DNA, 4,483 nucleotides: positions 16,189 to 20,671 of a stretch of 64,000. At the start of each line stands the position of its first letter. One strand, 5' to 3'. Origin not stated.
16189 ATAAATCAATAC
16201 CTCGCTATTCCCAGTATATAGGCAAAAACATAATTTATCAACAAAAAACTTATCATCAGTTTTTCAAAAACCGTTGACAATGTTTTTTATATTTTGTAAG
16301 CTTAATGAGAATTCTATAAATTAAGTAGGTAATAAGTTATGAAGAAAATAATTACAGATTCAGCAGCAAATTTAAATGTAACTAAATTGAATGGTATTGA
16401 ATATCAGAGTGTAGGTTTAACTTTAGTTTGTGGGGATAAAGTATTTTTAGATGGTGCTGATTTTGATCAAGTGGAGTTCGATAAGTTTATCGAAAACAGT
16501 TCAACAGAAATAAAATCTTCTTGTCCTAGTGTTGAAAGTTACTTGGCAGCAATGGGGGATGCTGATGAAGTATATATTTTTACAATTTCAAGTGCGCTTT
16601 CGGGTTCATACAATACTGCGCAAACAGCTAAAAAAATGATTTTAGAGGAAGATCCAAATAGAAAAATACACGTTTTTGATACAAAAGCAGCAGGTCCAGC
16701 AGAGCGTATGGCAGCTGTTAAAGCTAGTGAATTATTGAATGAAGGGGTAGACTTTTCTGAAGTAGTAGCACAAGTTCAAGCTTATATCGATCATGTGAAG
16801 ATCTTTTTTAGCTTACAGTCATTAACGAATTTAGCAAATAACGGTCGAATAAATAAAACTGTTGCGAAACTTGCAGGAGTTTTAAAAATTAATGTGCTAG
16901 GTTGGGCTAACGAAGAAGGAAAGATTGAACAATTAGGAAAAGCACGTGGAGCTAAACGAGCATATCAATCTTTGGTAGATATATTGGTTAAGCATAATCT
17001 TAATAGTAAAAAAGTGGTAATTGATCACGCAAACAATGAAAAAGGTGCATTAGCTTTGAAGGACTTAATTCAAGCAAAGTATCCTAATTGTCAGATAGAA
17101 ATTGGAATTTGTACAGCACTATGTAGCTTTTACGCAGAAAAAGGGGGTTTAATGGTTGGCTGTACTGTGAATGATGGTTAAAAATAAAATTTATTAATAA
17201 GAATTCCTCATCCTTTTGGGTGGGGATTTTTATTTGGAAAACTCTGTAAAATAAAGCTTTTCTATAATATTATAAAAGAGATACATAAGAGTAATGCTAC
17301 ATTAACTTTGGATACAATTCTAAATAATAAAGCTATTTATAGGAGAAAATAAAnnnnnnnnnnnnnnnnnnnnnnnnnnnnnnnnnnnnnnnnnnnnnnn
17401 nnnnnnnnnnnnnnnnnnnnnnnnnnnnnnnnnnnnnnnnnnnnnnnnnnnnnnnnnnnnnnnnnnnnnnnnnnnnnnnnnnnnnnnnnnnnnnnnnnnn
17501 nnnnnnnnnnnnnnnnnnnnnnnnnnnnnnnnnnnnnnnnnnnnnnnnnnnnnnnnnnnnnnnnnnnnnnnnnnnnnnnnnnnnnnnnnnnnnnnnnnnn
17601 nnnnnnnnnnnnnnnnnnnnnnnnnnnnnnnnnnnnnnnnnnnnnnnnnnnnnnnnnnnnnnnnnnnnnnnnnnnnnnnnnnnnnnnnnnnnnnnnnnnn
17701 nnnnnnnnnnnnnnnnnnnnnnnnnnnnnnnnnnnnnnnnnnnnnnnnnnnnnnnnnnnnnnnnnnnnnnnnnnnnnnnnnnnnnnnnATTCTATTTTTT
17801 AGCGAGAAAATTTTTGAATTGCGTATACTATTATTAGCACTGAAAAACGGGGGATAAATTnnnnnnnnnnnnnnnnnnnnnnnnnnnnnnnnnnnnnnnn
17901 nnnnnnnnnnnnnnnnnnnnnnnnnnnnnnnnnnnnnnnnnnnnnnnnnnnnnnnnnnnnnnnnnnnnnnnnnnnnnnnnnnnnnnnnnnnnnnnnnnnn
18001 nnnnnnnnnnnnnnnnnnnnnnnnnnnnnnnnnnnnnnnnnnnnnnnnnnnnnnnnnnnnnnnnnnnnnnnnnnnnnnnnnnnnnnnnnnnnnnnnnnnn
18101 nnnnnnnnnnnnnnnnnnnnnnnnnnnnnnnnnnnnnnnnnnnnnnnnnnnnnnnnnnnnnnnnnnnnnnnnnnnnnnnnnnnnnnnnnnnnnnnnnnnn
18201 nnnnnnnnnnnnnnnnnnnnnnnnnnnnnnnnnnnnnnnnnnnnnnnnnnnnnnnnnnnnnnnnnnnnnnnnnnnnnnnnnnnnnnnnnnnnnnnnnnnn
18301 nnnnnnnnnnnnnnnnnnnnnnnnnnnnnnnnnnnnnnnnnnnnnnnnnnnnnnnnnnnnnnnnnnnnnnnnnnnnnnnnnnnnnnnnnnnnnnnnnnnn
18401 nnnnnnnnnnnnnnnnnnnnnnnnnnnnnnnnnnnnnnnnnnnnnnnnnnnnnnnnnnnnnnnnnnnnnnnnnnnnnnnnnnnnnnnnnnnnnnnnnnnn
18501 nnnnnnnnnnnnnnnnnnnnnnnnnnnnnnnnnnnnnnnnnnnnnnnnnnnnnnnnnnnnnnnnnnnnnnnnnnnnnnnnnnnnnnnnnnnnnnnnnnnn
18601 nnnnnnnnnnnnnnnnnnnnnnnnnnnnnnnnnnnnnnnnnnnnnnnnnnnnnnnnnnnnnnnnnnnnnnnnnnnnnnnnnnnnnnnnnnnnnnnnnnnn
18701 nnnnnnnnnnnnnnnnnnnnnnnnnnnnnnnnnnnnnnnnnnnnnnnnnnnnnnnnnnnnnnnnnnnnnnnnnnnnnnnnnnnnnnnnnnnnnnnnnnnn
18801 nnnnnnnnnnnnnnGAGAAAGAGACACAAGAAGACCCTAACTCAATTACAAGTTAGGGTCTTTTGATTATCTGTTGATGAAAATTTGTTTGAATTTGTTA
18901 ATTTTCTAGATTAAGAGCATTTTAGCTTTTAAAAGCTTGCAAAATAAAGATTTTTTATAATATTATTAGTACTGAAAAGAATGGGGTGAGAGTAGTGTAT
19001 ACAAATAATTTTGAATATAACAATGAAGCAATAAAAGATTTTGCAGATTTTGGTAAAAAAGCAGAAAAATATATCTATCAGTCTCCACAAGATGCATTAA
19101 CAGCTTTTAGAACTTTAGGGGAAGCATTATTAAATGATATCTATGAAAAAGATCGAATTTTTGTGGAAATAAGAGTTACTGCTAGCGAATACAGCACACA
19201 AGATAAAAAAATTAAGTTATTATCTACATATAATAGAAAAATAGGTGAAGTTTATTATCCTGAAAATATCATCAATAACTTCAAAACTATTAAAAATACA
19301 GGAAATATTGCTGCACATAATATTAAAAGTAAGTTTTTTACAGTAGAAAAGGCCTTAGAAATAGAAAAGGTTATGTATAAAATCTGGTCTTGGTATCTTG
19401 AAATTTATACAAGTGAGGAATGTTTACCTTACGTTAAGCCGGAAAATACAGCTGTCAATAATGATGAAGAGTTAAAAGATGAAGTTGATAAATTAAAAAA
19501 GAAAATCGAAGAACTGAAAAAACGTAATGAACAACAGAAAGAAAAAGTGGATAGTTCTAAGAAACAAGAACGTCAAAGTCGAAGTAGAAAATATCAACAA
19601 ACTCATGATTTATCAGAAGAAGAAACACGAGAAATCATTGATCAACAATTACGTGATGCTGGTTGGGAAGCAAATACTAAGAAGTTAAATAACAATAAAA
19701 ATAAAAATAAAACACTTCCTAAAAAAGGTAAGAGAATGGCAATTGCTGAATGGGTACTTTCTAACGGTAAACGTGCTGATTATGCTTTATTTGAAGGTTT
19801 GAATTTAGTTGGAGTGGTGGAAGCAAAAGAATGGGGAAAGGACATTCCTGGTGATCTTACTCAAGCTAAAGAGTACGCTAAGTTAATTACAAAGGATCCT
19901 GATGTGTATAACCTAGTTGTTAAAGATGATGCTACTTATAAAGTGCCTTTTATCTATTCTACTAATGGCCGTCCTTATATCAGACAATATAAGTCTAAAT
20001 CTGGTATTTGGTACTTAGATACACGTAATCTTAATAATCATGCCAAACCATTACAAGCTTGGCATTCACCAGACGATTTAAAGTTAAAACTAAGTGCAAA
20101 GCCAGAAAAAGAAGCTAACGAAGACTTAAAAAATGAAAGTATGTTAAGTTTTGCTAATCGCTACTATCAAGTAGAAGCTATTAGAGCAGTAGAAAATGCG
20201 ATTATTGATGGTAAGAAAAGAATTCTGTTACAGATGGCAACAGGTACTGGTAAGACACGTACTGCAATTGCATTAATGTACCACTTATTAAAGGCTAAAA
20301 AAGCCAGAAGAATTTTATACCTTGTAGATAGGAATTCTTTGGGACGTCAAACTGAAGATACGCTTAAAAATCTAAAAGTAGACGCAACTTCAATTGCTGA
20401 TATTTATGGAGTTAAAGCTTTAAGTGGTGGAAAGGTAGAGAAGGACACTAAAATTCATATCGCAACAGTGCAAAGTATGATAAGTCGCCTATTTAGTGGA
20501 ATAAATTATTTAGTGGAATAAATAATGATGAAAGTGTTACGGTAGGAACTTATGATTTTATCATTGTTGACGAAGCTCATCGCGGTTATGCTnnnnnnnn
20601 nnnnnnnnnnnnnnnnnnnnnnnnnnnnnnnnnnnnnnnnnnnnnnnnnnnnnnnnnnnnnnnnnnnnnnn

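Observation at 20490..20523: hsdR inactivated by a perfect 17-bp tandem duplication: candidate reversible switch giving a restriction-minus, modification-plus state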

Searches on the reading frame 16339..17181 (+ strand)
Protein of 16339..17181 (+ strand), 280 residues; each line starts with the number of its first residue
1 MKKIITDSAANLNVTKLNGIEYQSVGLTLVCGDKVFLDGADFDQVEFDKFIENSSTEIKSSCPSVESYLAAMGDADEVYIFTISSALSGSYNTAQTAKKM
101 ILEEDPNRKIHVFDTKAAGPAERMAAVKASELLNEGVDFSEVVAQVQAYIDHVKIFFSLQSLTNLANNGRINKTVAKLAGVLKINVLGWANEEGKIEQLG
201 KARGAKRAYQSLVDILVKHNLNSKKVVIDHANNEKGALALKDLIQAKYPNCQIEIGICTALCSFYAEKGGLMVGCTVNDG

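Call 6: search_protein_families(library=pfam, proteins=[window:16339-17181:+])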
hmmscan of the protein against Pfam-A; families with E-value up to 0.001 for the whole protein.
window:16339-17181:+ (280 aa): 2 families
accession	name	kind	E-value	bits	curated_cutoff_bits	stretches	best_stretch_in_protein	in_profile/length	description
PF02645.21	DegV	-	5.9e-53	180.4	27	1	3-269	3-271/280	Uncharacterised protein, DegV family COG1307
PF13684.11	FakA-like_C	-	1.9e-06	27.8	23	1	43-255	16-201/216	Fatty acid kinase subunit A-like, C-terminal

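Call 18: find_related_loci(query=window:16339-17181:+, collection=genome_contigs, flank=10000)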
Query window:16339-17181:+ (280 aa) in genome_contigs; peptide patterns used: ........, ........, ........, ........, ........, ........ (x = any residue, [..] = any of these).
102 stretches matched a pattern; 5 encode a relative of the query (tblastn E <= 1e-3); 5 distinct loci.
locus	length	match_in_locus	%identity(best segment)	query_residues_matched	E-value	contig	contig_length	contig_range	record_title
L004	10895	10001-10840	96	1-280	0e+0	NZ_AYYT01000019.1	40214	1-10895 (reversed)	Ligilactobacillus salivarius DSM 20555 = ATCC 11741 strain DSM 20555 Scaffold19, whole genome shotgun sequence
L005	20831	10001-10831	60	1-277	7e-113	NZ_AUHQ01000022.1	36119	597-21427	Ligilactobacillus saerimneri DSM 16049 G541DRAFT_scaffold00020.20_C, whole genome shotgun sequence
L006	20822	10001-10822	34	3-274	4e-40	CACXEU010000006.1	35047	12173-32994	MAG: uncultured Lachnospiraceae bacterium isolate RUG11188 genome assembly, contig: RUG11188_asm_6, whole genome shotgun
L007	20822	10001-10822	34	3-274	9e-40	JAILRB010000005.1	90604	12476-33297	MAG: Eubacterium sp. isolate RUI373 k141_11087485_flag=0_multi=39.9914_len=90604, whole genome shotgun sequence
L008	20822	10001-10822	34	3-274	5e-39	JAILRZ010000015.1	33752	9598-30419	MAG: Eubacterium sp. isolate RUI397 k141_11088655_flag=0_multi=9.9973_len=33752, whole genome shotgun sequence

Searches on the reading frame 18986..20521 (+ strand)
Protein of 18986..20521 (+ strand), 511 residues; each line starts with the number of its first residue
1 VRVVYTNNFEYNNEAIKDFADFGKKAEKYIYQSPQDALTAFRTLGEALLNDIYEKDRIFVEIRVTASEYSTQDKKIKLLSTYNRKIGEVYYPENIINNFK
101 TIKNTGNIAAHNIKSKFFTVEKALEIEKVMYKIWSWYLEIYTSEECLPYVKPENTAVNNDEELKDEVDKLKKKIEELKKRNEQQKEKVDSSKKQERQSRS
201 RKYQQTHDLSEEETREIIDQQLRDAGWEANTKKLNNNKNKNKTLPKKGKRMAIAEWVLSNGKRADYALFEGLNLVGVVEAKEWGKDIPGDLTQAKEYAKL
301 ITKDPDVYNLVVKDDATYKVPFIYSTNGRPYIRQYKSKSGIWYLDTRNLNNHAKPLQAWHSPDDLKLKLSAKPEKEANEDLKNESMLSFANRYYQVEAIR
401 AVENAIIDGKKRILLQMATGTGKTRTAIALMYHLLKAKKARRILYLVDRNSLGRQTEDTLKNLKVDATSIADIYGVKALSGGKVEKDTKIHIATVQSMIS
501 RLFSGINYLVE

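Call 6: search_protein_families(library=pfam, proteins=[window:18986-20521:+])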
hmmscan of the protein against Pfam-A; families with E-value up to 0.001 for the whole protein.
window:18986-20521:+ (511 aa): 5 families
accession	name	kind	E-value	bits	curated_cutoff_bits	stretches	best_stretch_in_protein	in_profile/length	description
PF04851.21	ResIII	-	6.9e-23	81.8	22.5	1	391-501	4-113/164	Type III restriction enzyme, res subunit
PF00270.35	DEAD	-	3.8e-08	33.7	26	1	396-500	5-107/167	DEAD/DEAH box helicase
PF18766.7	SWI2_SNF2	-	1.9e-06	28.2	26.7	1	394-498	1-103/221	SWI2/SNF2 ATPase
PF04313.20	HSDR_N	-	0.00015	22.1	25.1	1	209-329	2-185/198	Type I restriction enzyme R protein N terminus (HSDR_N)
PF13643.11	DUF4145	-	0.00087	19.7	23.1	0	25-124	2-84/88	Domain of unknown function (DUF4145)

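Call 10: find_encoding_contigs(protein=window:18986-20521:+, flank=10000, max_places=10)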
Protein window:18986-20521:+ (511 aa): 1 contig read that carries it; 1 place shown.
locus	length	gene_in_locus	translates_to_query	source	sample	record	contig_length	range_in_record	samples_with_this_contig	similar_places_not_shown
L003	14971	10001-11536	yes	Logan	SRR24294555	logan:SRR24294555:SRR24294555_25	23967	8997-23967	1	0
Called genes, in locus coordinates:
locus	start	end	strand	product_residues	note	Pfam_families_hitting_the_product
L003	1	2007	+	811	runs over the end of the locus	-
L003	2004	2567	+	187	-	-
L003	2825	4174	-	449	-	PF00324:AA_permease, PF13520:AA_permease_2, PF13906:AA_permease_C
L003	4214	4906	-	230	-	PF01262:AlaDh_PNT_C, PF01488:Shikimate_DH (faint), PF02826:2-Hacid_dh_C, PF00070:Pyr_redox (faint)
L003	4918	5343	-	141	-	PF05222:AlaDh_PNT_N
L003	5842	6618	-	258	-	PF02677:QueH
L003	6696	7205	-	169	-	PF08876:DUF1836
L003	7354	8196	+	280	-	PF02645:DegV, PF13684:FakA-like_C (weak)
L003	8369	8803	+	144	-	PF13673:Acetyltransf_10, PF00583:Acetyltransf_1, PF13508:Acetyltransf_7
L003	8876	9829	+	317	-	-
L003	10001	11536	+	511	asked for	PF00270:DEAD, PF04851:ResIII, PF18766:SWI2_SNF2 (weak)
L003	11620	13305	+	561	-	PF00271:Helicase_C, PF08463:EcoEI_R_C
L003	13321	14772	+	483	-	PF12161:HsdM_N (faint), PF02384:N6_Mtase, PF01170:UPF0020 (weak), PF07669:Eco57I (weak)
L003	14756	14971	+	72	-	?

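Call 19: list_cluster_members(proteins=[P0001, window:18986-20521:+, L003:11620-13305:+])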
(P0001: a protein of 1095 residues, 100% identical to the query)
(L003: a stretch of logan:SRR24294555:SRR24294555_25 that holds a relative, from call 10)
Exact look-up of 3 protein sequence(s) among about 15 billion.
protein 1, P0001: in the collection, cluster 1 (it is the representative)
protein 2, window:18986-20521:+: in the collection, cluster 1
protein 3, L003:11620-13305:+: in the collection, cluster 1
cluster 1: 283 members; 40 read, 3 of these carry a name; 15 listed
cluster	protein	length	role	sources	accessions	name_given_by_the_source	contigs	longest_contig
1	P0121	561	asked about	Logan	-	-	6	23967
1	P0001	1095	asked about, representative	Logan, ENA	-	-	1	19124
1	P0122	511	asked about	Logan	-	-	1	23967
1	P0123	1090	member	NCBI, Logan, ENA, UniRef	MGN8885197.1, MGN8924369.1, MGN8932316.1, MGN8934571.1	type I restriction-modification system endonuclease [Ligilactobacillus salivarius] | type I restriction-modification system endonuclease n=1 Tax=Ligilactobacillus salivarius ...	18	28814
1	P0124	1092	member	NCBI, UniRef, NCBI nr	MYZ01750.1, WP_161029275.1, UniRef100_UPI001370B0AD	type I restriction-modification system endonuclease [Lactobacillus salivarius] | type I restriction-modification system endonuclease n=1 Tax=Ligilactobacillus salivarius ... | type I restriction-modification system endonuclease [Ligilactobacillus salivarius]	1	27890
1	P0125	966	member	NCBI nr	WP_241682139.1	type I restriction-modification system endonuclease [Ligilactobacillus salivarius]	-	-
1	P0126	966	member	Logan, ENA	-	-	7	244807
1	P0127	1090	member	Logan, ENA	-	-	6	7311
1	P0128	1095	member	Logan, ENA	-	-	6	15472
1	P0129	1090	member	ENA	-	-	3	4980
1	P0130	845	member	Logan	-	-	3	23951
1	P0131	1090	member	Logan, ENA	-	-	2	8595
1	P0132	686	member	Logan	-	-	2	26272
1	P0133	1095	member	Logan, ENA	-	-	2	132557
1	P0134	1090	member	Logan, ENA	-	-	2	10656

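Call 20: find_encoding_contigs(protein=P0121, flank=6000, max_places=10)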
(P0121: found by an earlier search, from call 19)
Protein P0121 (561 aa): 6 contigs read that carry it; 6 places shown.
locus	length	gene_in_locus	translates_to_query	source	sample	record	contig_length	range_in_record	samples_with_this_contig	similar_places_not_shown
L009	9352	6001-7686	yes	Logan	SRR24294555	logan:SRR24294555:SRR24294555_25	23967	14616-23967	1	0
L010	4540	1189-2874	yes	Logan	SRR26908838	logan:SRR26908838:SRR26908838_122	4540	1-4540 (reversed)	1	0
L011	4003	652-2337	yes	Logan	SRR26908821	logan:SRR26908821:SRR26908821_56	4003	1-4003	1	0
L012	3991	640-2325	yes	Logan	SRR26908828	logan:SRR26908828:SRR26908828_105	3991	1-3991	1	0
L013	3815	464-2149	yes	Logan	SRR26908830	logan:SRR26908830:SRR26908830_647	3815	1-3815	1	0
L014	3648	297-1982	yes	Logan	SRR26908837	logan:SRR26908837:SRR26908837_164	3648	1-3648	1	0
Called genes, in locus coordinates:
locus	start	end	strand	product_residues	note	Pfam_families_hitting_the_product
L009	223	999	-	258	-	PF02677:QueH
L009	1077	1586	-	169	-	PF08876:DUF1836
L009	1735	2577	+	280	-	PF02645:DegV, PF13684:FakA-like_C (weak)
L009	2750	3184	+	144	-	PF13673:Acetyltransf_10, PF00583:Acetyltransf_1, PF13508:Acetyltransf_7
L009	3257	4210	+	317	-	-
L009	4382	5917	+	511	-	PF00270:DEAD, PF04851:ResIII, PF18766:SWI2_SNF2 (weak)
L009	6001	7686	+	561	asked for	PF00271:Helicase_C, PF08463:EcoEI_R_C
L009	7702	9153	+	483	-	PF12161:HsdM_N (faint), PF02384:N6_Mtase, PF01170:UPF0020 (weak), PF07669:Eco57I (weak)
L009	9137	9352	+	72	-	?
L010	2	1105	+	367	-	?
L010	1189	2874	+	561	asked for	PF00271:Helicase_C, PF08463:EcoEI_R_C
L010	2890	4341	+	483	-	PF12161:HsdM_N (faint), PF02384:N6_Mtase, PF01170:UPF0020 (weak), PF07669:Eco57I (weak)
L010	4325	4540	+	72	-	?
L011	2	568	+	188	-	?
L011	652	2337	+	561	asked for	PF00271:Helicase_C, PF08463:EcoEI_R_C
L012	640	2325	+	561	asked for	PF00271:Helicase_C, PF08463:EcoEI_R_C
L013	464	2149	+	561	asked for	PF00271:Helicase_C, PF08463:EcoEI_R_C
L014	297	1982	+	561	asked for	PF00271:Helicase_C, PF08463:EcoEI_R_C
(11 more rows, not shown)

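Call 24: find_encoding_contigs(protein=P0130, flank=4000, max_places=4)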
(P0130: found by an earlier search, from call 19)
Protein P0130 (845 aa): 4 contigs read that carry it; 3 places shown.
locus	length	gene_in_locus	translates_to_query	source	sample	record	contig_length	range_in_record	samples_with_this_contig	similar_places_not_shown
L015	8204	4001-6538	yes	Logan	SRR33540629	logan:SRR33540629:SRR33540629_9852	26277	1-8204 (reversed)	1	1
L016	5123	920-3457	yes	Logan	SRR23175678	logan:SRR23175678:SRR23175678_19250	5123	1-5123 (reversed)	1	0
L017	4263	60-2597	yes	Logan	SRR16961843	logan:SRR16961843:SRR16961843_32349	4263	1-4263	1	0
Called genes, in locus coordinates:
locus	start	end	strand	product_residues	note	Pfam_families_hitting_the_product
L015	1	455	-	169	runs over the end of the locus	PF08876:DUF1836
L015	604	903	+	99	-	PF02645:DegV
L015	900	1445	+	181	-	PF02645:DegV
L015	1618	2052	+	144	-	PF13673:Acetyltransf_10, PF00583:Acetyltransf_1, PF13508:Acetyltransf_7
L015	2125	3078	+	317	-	-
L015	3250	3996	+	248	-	-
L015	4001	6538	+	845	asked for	PF00270:DEAD, PF04851:ResIII, PF18766:SWI2_SNF2, PF00271:Helicase_C, PF08463:EcoEI_R_C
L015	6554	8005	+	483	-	PF12161:HsdM_N (faint), PF02384:N6_Mtase, PF01170:UPF0020 (weak), PF07669:Eco57I (weak)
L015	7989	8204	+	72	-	?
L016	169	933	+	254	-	-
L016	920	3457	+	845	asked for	PF00270:DEAD, PF04851:ResIII, PF18766:SWI2_SNF2, PF00271:Helicase_C, PF08463:EcoEI_R_C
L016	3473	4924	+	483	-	PF12161:HsdM_N (faint), PF02384:N6_Mtase, PF01170:UPF0020 (weak), PF07669:Eco57I (weak)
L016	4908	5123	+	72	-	?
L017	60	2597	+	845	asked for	PF00270:DEAD, PF04851:ResIII, PF18766:SWI2_SNF2, PF00271:Helicase_C, PF08463:EcoEI_R_C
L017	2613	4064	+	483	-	PF12161:HsdM_N (faint), PF02384:N6_Mtase, PF01170:UPF0020 (weak), PF07669:Eco57I (weak)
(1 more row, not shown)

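Call 25: find_encoding_contigs(protein=P0132, flank=4000, max_places=4)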
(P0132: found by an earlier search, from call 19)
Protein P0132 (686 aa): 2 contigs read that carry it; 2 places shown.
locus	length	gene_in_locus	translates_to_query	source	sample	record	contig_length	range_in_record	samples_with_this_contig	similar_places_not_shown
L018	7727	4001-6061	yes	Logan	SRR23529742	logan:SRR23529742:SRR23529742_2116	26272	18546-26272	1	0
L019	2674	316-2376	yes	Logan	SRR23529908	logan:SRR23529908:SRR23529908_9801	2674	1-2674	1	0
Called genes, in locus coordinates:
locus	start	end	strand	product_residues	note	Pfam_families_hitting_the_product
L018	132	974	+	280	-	PF02645:DegV, PF13684:FakA-like_C (weak)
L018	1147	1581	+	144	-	PF13673:Acetyltransf_10, PF00583:Acetyltransf_1, PF13508:Acetyltransf_7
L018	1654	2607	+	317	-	-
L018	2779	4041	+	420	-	-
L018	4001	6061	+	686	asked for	PF00270:DEAD, PF04851:ResIII, PF18766:SWI2_SNF2, PF00271:Helicase_C, PF08463:EcoEI_R_C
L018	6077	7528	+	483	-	PF12161:HsdM_N (faint), PF02384:N6_Mtase, PF01170:UPF0020 (weak), PF07669:Eco57I (weak)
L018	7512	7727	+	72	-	?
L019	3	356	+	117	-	?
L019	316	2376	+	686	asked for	PF00270:DEAD, PF04851:ResIII, PF18766:SWI2_SNF2, PF00271:Helicase_C, PF08463:EcoEI_R_C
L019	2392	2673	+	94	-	?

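Call 26: find_encoding_contigs(protein=P0126, flank=4000, max_places=4)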
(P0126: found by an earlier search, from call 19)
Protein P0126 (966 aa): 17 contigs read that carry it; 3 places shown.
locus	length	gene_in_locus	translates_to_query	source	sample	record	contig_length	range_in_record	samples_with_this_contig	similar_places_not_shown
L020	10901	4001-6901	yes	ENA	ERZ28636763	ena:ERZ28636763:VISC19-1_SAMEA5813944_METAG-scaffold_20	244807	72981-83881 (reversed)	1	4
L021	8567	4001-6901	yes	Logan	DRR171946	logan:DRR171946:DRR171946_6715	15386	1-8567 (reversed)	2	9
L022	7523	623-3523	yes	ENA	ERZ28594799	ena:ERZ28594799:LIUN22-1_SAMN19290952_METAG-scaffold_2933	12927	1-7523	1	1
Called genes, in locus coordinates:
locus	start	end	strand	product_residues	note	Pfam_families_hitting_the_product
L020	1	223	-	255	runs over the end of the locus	PF02677:QueH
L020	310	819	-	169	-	PF08876:DUF1836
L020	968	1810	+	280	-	PF02645:DegV, PF13684:FakA-like_C (weak)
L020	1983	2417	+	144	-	PF13673:Acetyltransf_10, PF00583:Acetyltransf_1, PF13508:Acetyltransf_7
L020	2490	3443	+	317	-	-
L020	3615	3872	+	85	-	-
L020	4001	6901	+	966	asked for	PF00270:DEAD, PF04851:ResIII, PF18766:SWI2_SNF2, PF00271:Helicase_C, PF08463:EcoEI_R_C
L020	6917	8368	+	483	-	PF12161:HsdM_N (faint), PF02384:N6_Mtase, PF01170:UPF0020 (weak), PF07669:Eco57I (weak)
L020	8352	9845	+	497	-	PF01420:Methylase_S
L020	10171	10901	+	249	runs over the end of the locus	PF19952:DUF6414 (faint)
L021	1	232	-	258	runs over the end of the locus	PF02677:QueH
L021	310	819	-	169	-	PF08876:DUF1836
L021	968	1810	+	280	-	PF02645:DegV, PF13684:FakA-like_C (weak)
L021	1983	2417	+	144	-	PF13673:Acetyltransf_10, PF00583:Acetyltransf_1, PF13508:Acetyltransf_7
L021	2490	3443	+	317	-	-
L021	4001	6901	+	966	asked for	PF00270:DEAD, PF04851:ResIII, PF18766:SWI2_SNF2, PF00271:Helicase_C, PF08463:EcoEI_R_C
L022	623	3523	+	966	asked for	PF00270:DEAD, PF04851:ResIII, PF18766:SWI2_SNF2, PF00271:Helicase_C, PF08463:EcoEI_R_C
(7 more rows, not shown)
